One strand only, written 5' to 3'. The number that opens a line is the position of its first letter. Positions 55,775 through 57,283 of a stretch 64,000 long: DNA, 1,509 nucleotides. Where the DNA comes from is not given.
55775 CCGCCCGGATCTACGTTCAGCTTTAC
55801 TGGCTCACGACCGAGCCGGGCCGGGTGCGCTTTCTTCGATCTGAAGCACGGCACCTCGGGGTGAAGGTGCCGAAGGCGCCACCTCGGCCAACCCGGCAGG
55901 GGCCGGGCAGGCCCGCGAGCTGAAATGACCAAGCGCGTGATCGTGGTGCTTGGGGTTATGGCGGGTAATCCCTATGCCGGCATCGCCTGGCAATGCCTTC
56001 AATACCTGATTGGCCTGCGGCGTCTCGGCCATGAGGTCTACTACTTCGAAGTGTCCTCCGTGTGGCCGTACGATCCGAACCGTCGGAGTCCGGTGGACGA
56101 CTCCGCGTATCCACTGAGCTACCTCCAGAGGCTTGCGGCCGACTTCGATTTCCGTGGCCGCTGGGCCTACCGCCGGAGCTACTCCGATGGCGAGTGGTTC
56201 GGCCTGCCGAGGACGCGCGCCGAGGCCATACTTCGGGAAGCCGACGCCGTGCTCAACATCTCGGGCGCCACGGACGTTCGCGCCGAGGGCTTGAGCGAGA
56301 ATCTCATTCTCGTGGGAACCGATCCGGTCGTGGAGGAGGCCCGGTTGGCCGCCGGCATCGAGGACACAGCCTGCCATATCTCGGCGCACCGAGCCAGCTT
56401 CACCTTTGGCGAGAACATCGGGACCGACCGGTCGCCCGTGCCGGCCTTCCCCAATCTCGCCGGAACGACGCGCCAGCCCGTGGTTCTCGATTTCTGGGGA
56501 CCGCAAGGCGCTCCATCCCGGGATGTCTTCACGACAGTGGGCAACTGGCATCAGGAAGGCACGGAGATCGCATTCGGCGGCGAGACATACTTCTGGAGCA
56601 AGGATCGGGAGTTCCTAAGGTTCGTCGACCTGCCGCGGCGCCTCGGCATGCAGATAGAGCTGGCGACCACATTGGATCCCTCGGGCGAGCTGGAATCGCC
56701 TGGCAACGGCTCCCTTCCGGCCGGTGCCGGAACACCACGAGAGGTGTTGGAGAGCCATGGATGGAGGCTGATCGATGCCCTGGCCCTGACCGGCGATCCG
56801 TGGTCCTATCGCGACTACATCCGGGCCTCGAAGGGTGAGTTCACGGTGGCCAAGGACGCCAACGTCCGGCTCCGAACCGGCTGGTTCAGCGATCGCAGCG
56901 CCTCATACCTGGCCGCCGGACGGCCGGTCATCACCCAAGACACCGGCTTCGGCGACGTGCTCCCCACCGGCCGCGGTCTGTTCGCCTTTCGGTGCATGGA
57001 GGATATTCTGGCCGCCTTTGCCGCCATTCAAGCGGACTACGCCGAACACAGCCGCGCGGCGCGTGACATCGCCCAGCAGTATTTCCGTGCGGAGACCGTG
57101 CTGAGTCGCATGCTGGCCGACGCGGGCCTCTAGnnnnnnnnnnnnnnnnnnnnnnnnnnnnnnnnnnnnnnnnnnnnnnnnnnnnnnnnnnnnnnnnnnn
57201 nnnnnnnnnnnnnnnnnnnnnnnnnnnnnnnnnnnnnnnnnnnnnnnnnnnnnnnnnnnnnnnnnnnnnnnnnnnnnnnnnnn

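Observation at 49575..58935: Candidate glycoconjugate (glycolipid/polysaccharide) biosynthesis-and-export locus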

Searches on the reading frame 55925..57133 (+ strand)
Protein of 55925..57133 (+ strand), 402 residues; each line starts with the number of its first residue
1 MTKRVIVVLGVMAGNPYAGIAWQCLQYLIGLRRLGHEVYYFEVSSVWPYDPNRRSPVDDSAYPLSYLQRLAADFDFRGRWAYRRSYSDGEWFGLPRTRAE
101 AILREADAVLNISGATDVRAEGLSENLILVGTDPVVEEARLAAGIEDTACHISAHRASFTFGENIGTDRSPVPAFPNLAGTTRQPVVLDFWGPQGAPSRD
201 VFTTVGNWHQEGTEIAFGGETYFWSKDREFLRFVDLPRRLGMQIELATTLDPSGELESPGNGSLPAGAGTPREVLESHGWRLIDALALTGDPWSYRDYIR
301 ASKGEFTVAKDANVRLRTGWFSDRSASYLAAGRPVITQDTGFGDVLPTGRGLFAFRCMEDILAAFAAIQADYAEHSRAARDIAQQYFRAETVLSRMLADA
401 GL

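Call 4: search_protein_families(library=pfam, proteins=[window:55925-57133:+], max_evalue=0.01)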
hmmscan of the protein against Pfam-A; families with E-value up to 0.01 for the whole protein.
window:55925-57133:+ (402 aa): 1 family
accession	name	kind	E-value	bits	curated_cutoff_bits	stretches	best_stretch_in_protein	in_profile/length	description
PF13524.12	Glyco_trans_1_2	-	0.0078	16.6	25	0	295-386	40-125/144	Glycosyl transferase-like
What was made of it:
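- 55925..57133 (+): 'X400': a glycosyltransferase of GT-B fold from a large family with no Pfam model. It sits next to YdjC. Only PF13524 at E 0.0078, below cut-off (call 4).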

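Call 5: search_protein_families(library=ncbifam, proteins=[window:55925-57133:+], max_evalue=0.01)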
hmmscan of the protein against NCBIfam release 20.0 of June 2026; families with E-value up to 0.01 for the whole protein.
window:55925-57133:+ (402 aa): 0 families

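Call 16: search_solved_structures(query=window:55925-57133:+, max_evalue=1)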
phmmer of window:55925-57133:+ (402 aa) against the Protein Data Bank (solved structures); distinct sequences matched with E-value up to 1: 0.
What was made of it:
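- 55925..57133 (+): No PDB sequence match (call 16).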

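Call 19: find_homologous_proteins(query=window:55925-57133:+, max_evalue=0.00001)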
Query window:55925-57133:+ (402 aa): 7738 proteins with E <= 0.00001 among 8000 candidates; the best 120 are listed.
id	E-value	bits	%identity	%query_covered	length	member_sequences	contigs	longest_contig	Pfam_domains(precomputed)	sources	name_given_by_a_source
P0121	1.5e-272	922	100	100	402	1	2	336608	-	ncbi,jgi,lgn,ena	-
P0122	1.3e-182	626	69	97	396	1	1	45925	-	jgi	jgi:hypothetical protein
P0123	4.9e-152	525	60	99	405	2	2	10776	-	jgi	jgi:hypothetical protein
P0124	4.2e-151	522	59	100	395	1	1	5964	-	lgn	-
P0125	3.9e-150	519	59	100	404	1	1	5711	-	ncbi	-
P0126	5.0e-148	512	59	100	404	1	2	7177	-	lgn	-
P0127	8.3e-148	511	60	99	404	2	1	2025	-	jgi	jgi:hypothetical protein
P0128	1.3e-147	510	60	99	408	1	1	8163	-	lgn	-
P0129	1.5e-147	510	58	100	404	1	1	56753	-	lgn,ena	-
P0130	1.7e-147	510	58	99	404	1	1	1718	-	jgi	jgi:hypothetical protein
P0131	1.7e-147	510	58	100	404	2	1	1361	-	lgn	-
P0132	1.8e-147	510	59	100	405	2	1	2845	-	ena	-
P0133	1.9e-147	510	57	100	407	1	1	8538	-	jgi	jgi:hypothetical protein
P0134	2.4e-147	509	59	100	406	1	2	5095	-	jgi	jgi:hypothetical protein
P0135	2.4e-147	509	57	100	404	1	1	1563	-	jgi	jgi:hypothetical protein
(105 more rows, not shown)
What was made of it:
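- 55925..57133 (+): More than 7,700 homologues, mostly labelled 'hypothetical protein' (a few 'YHS domain-containing protein') (call 19).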

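Call 20: find_encoding_contigs(protein=P0121, flank=10000, max_places=3)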
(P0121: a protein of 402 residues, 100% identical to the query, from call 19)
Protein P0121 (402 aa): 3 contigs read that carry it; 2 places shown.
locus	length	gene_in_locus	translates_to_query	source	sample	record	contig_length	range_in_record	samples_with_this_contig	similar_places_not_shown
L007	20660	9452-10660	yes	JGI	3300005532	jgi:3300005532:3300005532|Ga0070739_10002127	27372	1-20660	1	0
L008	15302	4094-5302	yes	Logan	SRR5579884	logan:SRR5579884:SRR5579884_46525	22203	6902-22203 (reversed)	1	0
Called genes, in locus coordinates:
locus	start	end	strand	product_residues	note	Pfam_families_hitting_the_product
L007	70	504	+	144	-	PF07366:SnoaL, PF12680:SnoaL_2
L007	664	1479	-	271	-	PF13489:Methyltransf_23, PF01209:Ubie_methyltran (weak), PF05175:MTS (faint), PF13847:Methyltransf_31, PF08241:Methyltransf_11, PF08242:Methyltransf_12, PF13649:Methyltransf_25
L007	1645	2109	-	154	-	PF06983:3-dmu-9_3-mt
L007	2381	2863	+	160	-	PF10604:Polyketide_cyc2 (weak), PF08327:AHSA1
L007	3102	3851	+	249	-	PF02836:Glyco_hydro_2_C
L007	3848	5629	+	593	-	PF00535:Glycos_transf_2, PF10111:Glyco_tranf_2_2 (weak), PF13641:Glyco_tranf_2_3, PF13632:Glyco_trans_2_3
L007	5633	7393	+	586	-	PF00664:ABC_membrane, PF00005:ABC_tran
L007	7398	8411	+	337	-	PF01636:APH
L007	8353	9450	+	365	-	PF01636:APH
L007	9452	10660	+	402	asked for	-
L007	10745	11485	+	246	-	PF04794:YdjC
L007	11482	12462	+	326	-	PF01073:3Beta_HSD, PF01370:Epimerase, PF02719:Polysacc_synt_2, PF04321:RmlD_sub_bind, PF05368:NmrA (weak), PF13460:NAD_binding_10 (weak), PF16363:GDP_Man_Dehyd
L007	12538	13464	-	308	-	PF00296:Bac_luciferase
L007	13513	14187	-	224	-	PF04279:IspA (faint)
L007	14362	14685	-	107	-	-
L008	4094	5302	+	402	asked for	-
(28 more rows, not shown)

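Call 29: predict_structure(alignment_id=A1)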
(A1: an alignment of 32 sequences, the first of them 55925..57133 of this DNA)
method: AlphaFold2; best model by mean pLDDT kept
length: 402 residues; sequences in the alignment: 32
mean_pLDDT: 86.4   pTM: 0.89
mean pLDDT of the five models: 86.4, 84.2, 82.1, 82.0, 80.2
residues with pLDDT >= 90: 225; 70-90: 138; 50-70: 23; < 50: 16
segments of 3 or more residues with pLDDT < 50: 252-267
pLDDT, mean of each block of 10 residues (from residue 1): 89 77 92 97 81 75 87 92 86 94 95 77 86 79 88 93 92 93 94 85 79 80 82 93 82 42 43 87 74 87 93 91 92 97 94 97 98 97 98 97 93
secondary structure, 60 per line:
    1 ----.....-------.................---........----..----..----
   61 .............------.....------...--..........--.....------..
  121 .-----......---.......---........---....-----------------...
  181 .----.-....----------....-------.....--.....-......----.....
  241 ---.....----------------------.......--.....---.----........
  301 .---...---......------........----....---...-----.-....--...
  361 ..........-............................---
elements in order: E5-9 H18-33 E37-44 H61-73 E80-84 E91-93 H96-105 E108-112 E127-132 H136-142 H146-153 E157-160 E178-181 H188-191 E202-205 E213-217 E220-224 H226-231 H236-240 E244-248 H271-277 E280-284 H293-301 E305-307 H311-316 H323-330 E335-338 E352-355 H358-370 H372-387 H389-399
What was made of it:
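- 55925..57133 (+): Model pLDDT 86 (call 29).
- On GT-B glycosyltransferases (GT4-like): Model pLDDT 86, pTM 0.89 (call 29).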

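Call 32: fold_search(model_id=the predicted structure, library=pdb)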
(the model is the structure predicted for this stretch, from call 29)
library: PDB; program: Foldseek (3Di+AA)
matches with E <= 10: 1657; with E <= 0.001: 219
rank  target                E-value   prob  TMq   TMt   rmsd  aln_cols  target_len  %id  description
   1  8x3q_D                3.2e-12  1.00  0.57  0.65   6.9       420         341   13  tll1591 with alpha-glucan 4sugar (released 2024-10-16)
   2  5zer_B                9.5e-11  1.00  0.53  0.60   7.8       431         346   12  UDP Glucose alpha tetrahydrobiopterin glycosyltransferase from Synechococcus species PCC 7942 - BH2 complex form (released 2019-03-06)
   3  5ze7_A                1.8e-10  1.00  0.55  0.62   6.8       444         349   11  UDP Glucose alpha tetrahydrobiopterin glycosyltransferase from Synechococcus species PCC 7942 - apo form (released 2019-03-06)
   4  7qsg_A                2.7e-10  1.00  0.55  0.58   8.4       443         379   12  Methylmannose polysaccharide mannosyltransferase from M. hassiacum (released 2023-01-25)
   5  5zer_A                3.0e-10  1.00  0.53  0.60   7.9       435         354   12  UDP Glucose alpha tetrahydrobiopterin glycosyltransferase from Synechococcus species PCC 7942 - BH2 complex form (released 2019-03-06)
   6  2gej                  1.1e-09  1.00  0.55  0.60   6.0       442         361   13  Crystal Structure of phosphatidylinositol mannosyltransferase (PimA) from Mycobacterium smegmatis in complex with GDP-Ma (released 2007-04-03)
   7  5zes_A                1.1e-09  1.00  0.54  0.61   7.2       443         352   12  UDP Glucose alpha tetrahydrobiopterin glycosyltransferase from Synechococcus species PCC 7942 - UDP complex (released 2019-03-06)
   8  5ze7_B                1.8e-09  1.00  0.53  0.60   7.2       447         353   12  UDP Glucose alpha tetrahydrobiopterin glycosyltransferase from Synechococcus species PCC 7942 - apo form (released 2019-03-06)
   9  9v0l                  2.1e-09  1.00  0.56  0.62   7.4       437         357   10  UDP-binding PsBGluT, a tetrahydrobiopterin glucosyltransferase from Pseudanabaena sp. Chao 1811 (released 2025-11-26)
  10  6kih_A                3.8e-09  1.00  0.52  0.53   8.3       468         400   13  Sucrose-phosphate synthase (tll1590) from Thermosynechococcus elongatus (released 2020-05-27)
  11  9v0w_B                5.8e-09  1.00  0.55  0.61   7.7       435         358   10  UDP-Glc:tetrahydrobiopterin glucosyltransferase from Pseudanabaena sp. Chao 1811 (released 2025-11-26)
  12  7qsg_B                6.1e-09  1.00  0.50  0.62   7.7       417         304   13  Methylmannose polysaccharide mannosyltransferase from M. hassiacum (released 2023-01-25)
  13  1v4v_A                9.3e-09  1.00  0.47  0.50   7.8       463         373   13  Crystal Structure Of UDP-N-Acetylglucosamine 2-Epimerase From Thermus Thermophilus HB8 (released 2003-12-02)
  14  7mi0                  2.8e-08  1.00  0.55  0.57   6.7       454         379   10  Crystal Structure of Glycosyltransferase from Rickettsia africae ESF-5 (released 2021-04-28)
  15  3c48_B                2.8e-08  1.00  0.38  0.39  12.0       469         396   12  Structure of the retaining glycosyltransferase MshA: The first step in mycothiol biosynthesis. Organism: Corynebacteri (released 2008-03-25)
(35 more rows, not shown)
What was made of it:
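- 55925..57133 (+): Foldseek finds tll1591, BGluT, PimA, BshA and MshA (call 32).
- On GT-B glycosyltransferases (GT4-like): Foldseek finds tll1591, BGluT, PimA, BshA and MshA at E 3e-12 to 1e-7, TM about 0.55 (call 32).
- Checked: The AlphaFold2 model has pLDDT 86, and its best Foldseek matches are GT4-type GT-B enzymes (calls 29, 32).
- X400 fold: GT-B, nearest PimA, BshA and MshA (call 32). X400's fold neighbours include lipid-acting PimA (call 32).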

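Call 65: find_encoding_contigs(protein=P0122, flank=10000, max_places=2)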
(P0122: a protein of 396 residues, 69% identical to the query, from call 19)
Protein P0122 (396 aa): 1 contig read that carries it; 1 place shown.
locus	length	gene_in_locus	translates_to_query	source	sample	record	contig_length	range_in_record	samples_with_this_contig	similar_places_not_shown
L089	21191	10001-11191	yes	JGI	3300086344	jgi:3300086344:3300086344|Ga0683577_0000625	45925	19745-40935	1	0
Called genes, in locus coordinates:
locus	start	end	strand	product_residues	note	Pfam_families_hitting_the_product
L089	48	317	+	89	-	PF01016:Ribosomal_L27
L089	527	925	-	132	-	PF01850:PIN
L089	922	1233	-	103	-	PF02604:PhdYeFM_antitox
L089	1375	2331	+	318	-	PF00561:Abhydrolase_1, PF12146:Hydrolase_4 (weak)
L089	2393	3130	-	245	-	PF16656:Pur_ac_phosph_N (weak)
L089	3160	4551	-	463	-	-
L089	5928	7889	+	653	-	PF00535:Glycos_transf_2, PF10111:Glyco_tranf_2_2 (weak), PF13641:Glyco_tranf_2_3, PF13632:Glyco_trans_2_3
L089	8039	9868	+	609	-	PF00664:ABC_membrane, PF00005:ABC_tran, PF02463:SMC_N (faint), PF13304:AAA_21 (faint)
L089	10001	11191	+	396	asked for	-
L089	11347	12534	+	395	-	PF00535:Glycos_transf_2, PF10111:Glyco_tranf_2_2, PF13641:Glyco_tranf_2_3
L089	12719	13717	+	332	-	PF13439:Glyco_transf_4, PF20706:GT4-conflict (faint), PF00534:Glycos_transf_1, PF13692:Glyco_trans_1_4, PF13524:Glyco_trans_1_2 (weak)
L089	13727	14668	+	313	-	PF01636:APH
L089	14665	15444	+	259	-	PF04794:YdjC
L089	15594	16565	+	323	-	PF01073:3Beta_HSD, PF01370:Epimerase, PF02719:Polysacc_synt_2, PF04321:RmlD_sub_bind, PF13460:NAD_binding_10 (weak), PF16363:GDP_Man_Dehyd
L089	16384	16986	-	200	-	-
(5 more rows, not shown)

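Call 68: list_cluster_members(proteins=[P0121, P0001])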
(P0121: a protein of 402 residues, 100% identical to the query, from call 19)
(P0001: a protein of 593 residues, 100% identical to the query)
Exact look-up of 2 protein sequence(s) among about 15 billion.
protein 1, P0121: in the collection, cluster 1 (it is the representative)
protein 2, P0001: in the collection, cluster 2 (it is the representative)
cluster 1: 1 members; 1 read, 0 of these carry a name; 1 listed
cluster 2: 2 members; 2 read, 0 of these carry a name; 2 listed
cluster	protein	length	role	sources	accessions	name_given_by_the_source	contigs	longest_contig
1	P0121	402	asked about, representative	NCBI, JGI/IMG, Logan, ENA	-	-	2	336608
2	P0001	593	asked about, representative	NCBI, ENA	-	-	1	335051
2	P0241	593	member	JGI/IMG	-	-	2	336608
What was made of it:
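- Tried and rejected: The cluster-member look-up gave no organism name (call 68).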

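Call 70: find_encoding_contigs(protein=P0241, flank=6000, max_places=3)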
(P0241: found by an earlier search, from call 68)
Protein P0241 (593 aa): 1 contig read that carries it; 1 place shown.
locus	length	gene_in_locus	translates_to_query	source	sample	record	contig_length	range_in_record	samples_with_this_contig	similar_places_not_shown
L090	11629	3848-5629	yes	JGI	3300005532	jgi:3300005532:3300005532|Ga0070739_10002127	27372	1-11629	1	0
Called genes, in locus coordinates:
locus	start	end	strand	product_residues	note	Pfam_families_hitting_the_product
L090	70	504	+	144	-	PF07366:SnoaL, PF12680:SnoaL_2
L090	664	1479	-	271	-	PF13489:Methyltransf_23, PF01209:Ubie_methyltran (weak), PF05175:MTS (faint), PF13847:Methyltransf_31, PF08241:Methyltransf_11, PF08242:Methyltransf_12, PF13649:Methyltransf_25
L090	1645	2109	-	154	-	PF06983:3-dmu-9_3-mt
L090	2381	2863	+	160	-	PF10604:Polyketide_cyc2 (weak), PF08327:AHSA1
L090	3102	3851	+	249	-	PF02836:Glyco_hydro_2_C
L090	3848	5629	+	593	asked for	PF00535:Glycos_transf_2, PF10111:Glyco_tranf_2_2 (weak), PF13641:Glyco_tranf_2_3, PF13632:Glyco_trans_2_3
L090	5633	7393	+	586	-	PF00664:ABC_membrane, PF00005:ABC_tran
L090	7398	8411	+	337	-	PF01636:APH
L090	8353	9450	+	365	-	PF01636:APH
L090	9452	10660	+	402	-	-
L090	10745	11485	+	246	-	PF04794:YdjC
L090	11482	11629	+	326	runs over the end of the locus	PF01073:3Beta_HSD, PF01370:Epimerase, PF02719:Polysacc_synt_2, PF04321:RmlD_sub_bind, PF05368:NmrA (weak), PF13460:NAD_binding_10 (weak), PF16363:GDP_Man_Dehyd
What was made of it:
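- Tried and rejected: The X400 protein P0121 and P0241 led to the same JGI contig instead (calls 20, 70).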

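Call 79: search_protein_representatives(protein=window:55925-57133:+)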
Query: 402 residues. Proteins with E-value up to 0.001 (for the whole library): 3331; up to 1e-10: 1890; up to 1e-30: 543. The best 150 are listed.
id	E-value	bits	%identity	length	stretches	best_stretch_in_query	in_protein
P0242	7.4e-132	456.6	53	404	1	2-401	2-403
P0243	4.1e-104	365.3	52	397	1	6-402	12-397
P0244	2.8e-101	355.9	49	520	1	3-401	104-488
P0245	9.5e-98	344.3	47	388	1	3-402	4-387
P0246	1.4e-96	340.4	36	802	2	6-397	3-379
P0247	2.0e-95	336.7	58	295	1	95-402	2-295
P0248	6.3e-95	335.0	46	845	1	4-401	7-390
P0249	4.9e-94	332.1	47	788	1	6-401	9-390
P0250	2.2e-93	330.0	47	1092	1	3-401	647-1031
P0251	6.6e-93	328.4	45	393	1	3-402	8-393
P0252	2.6e-92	326.4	45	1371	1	6-402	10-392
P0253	1.8e-91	323.6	47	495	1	3-401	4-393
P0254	2.2e-91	323.3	45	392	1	6-402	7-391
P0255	2.9e-91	322.9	45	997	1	4-402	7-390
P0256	4.4e-91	322.3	46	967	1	6-402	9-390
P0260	8.7e-90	318.1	45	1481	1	6-402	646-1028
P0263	6.9e-89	315.1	44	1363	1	5-401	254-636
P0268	4.0e-87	309.3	47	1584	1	6-401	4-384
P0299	4.5e-76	272.9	41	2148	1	5-401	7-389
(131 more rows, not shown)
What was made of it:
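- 55925..57133 (+): 3,331 cluster representatives at E<=1e-3 (call 79).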
